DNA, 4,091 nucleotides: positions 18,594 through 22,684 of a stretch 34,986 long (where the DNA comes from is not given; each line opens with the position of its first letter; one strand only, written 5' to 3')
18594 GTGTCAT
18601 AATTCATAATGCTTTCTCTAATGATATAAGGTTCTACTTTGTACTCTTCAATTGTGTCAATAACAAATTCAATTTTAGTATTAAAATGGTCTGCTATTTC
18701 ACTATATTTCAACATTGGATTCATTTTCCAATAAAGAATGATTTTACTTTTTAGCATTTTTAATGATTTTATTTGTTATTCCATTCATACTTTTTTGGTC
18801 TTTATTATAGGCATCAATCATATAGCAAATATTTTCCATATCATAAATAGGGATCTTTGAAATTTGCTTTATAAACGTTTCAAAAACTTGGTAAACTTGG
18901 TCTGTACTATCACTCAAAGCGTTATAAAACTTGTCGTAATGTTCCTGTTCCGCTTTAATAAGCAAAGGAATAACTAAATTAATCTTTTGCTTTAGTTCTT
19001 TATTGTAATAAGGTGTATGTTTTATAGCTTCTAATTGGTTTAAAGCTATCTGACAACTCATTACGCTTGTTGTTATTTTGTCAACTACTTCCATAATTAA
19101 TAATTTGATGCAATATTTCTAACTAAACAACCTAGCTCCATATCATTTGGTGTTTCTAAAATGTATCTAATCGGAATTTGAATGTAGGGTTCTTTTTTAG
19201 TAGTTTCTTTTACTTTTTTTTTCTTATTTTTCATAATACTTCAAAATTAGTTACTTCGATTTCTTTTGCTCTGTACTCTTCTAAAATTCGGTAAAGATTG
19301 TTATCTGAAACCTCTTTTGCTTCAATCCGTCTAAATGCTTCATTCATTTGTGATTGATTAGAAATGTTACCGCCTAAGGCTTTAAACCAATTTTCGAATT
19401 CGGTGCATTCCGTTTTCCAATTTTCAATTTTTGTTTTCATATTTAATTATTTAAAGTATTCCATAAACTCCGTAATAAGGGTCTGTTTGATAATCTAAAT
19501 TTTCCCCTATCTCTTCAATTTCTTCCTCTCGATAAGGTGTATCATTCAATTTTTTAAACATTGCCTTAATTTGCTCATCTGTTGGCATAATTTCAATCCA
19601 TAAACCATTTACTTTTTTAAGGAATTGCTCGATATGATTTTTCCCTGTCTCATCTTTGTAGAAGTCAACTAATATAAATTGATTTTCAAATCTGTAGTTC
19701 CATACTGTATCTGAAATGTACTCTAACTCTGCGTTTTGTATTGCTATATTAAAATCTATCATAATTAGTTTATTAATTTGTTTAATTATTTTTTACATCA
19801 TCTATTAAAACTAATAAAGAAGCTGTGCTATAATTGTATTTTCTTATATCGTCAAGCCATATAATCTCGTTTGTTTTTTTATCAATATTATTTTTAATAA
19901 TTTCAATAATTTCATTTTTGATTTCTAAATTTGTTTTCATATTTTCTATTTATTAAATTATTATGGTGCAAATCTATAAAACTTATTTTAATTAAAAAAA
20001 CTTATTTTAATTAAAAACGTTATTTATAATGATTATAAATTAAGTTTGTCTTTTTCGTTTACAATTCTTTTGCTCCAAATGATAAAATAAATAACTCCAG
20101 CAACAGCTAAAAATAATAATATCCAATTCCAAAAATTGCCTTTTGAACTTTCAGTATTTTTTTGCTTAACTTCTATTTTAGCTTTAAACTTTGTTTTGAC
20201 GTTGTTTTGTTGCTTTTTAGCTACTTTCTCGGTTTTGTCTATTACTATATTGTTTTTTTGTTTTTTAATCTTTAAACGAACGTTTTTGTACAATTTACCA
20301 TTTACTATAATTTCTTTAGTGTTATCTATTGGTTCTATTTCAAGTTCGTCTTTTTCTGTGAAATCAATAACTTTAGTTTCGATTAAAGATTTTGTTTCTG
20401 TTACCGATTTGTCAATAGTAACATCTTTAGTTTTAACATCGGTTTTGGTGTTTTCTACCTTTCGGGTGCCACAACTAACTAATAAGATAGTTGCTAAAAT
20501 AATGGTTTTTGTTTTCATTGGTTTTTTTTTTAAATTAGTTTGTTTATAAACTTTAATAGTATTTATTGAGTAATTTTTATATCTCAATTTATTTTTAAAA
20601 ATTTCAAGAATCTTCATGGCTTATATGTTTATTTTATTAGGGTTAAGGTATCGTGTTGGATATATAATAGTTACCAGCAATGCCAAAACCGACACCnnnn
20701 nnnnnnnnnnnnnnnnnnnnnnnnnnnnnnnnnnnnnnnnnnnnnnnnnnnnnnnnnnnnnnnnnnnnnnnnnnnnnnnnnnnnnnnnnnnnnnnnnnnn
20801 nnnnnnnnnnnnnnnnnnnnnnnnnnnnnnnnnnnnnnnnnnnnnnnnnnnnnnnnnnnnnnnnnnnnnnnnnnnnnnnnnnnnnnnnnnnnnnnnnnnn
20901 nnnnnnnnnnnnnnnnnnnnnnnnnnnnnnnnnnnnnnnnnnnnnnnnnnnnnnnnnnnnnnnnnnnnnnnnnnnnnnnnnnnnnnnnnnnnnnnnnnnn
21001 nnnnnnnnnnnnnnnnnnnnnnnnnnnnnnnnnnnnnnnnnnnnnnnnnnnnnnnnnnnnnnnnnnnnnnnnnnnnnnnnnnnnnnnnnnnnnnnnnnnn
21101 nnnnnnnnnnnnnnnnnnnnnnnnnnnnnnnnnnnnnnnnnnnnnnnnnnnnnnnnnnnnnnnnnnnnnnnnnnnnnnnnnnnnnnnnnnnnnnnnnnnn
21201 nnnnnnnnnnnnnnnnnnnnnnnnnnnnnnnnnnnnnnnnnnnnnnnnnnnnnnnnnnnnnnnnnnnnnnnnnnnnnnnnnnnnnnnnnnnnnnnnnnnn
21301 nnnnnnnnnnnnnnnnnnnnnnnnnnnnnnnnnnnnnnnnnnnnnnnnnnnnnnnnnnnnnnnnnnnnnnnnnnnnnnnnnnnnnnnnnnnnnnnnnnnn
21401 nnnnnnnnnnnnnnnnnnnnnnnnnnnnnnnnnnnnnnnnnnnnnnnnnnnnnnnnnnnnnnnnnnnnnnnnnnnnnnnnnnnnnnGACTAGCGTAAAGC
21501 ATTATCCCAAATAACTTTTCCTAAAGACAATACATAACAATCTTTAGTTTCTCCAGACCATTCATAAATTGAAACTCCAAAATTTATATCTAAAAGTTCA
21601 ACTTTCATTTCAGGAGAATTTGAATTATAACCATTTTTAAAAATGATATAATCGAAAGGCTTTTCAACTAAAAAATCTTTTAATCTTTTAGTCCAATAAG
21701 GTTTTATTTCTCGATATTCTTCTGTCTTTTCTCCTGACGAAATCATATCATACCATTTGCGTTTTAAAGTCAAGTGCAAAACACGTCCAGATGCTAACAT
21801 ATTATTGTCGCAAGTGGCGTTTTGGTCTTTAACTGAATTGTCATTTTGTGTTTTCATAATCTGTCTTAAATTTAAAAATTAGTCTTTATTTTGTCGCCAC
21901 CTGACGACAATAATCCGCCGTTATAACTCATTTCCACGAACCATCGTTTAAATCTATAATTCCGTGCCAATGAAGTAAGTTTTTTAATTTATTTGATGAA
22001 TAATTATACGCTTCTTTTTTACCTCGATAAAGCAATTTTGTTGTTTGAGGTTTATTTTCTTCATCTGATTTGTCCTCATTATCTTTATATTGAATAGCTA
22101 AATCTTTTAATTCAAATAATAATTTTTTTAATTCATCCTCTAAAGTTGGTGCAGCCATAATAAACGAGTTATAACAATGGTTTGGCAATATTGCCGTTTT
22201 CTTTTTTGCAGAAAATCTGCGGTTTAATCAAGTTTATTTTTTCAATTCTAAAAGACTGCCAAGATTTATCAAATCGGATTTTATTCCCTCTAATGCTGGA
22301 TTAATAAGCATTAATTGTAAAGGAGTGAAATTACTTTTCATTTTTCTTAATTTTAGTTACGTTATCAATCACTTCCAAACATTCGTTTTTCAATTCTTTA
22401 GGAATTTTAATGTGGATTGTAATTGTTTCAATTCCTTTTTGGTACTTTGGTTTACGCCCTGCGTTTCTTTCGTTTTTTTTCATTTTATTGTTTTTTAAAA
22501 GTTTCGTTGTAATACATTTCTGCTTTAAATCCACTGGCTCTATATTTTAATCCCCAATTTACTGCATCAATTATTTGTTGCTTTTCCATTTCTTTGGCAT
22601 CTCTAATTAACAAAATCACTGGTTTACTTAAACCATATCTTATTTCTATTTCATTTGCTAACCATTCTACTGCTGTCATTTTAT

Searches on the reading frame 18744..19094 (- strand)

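Call 56: search_protein_families(library=phrogs, proteins=[window:18744-19094:-], max_evalue=0.00001)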
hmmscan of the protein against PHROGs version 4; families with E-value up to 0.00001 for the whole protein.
window:18744-19094:- (116 aa): 1 family
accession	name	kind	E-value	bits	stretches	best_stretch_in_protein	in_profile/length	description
phrog_9957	-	unknown function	4e-28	98.8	1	3-113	10-120/121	-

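Call 76: search_protein_families(library=pfam, proteins=[window:18744-19094:-], max_evalue=0.01)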
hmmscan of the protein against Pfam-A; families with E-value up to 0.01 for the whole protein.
window:18744-19094:- (116 aa): 0 families

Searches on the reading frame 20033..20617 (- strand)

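Call 57: search_protein_families(library=phrogs, proteins=[window:20033-20617:-], max_evalue=0.00001)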
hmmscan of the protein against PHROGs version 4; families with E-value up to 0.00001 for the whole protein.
window:20033-20617:- (194 aa): 1 family
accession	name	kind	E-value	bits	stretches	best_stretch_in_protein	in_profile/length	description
phrog_5885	-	unknown function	1.9e-12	48.6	1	34-181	1-123/127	-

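Call 76: search_protein_families(library=pfam, proteins=[window:20033-20617:-], max_evalue=0.01)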
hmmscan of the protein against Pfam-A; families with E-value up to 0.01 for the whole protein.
window:20033-20617:- (194 aa): 1 family
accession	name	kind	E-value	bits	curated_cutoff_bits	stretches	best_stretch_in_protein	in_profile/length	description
PF22251.1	PFF1_TM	-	0.0088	16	32.3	1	50-182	121-251/300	Vacuolar membrane protease, transmembrane domain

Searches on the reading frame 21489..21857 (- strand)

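Call 57: search_protein_families(library=phrogs, proteins=[window:21489-21857:-], max_evalue=0.00001)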
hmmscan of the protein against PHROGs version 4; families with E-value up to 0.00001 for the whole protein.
window:21489-21857:- (122 aa): 1 family
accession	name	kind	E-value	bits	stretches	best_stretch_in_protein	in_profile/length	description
phrog_625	-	unknown function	2.9e-23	82.9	1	26-116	3-93/98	-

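Call 76: search_protein_families(library=pfam, proteins=[window:21489-21857:-], max_evalue=0.01)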
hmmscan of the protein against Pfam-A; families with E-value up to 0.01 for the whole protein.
window:21489-21857:- (122 aa): 0 families

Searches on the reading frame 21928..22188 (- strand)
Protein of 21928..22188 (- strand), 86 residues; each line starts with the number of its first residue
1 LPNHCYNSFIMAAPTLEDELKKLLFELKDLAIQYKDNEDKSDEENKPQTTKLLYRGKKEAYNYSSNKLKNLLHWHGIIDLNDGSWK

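Call 76: search_protein_families(library=pfam, proteins=[window:21928-22188:-], max_evalue=0.01)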
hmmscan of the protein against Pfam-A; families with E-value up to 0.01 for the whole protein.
window:21928-22188:- (86 aa): 2 families
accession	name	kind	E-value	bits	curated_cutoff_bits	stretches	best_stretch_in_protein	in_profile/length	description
PF18077.6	DUF5595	-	0.0049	17.3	29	1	4-48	19-63/73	Domain of unknown function (DUF5595)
PF11728.13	ArAE_1_C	-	0.0076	16.8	22.4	1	16-68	11-61/166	Putative aromatic acid exporter C-terminal domain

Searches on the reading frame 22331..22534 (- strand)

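Call 77: search_protein_families(library=pfam, proteins=[window:22331-22534:-], max_evalue=0.01)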
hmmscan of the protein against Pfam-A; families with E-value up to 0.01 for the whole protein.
window:22331-22534:- (67 aa): 1 family
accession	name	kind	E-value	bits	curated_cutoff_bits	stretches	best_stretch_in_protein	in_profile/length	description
PF16275.10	SF1-HH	-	0.0067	17.2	29.3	1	8-64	45-105/114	Splicing factor 1 helix-hairpin domain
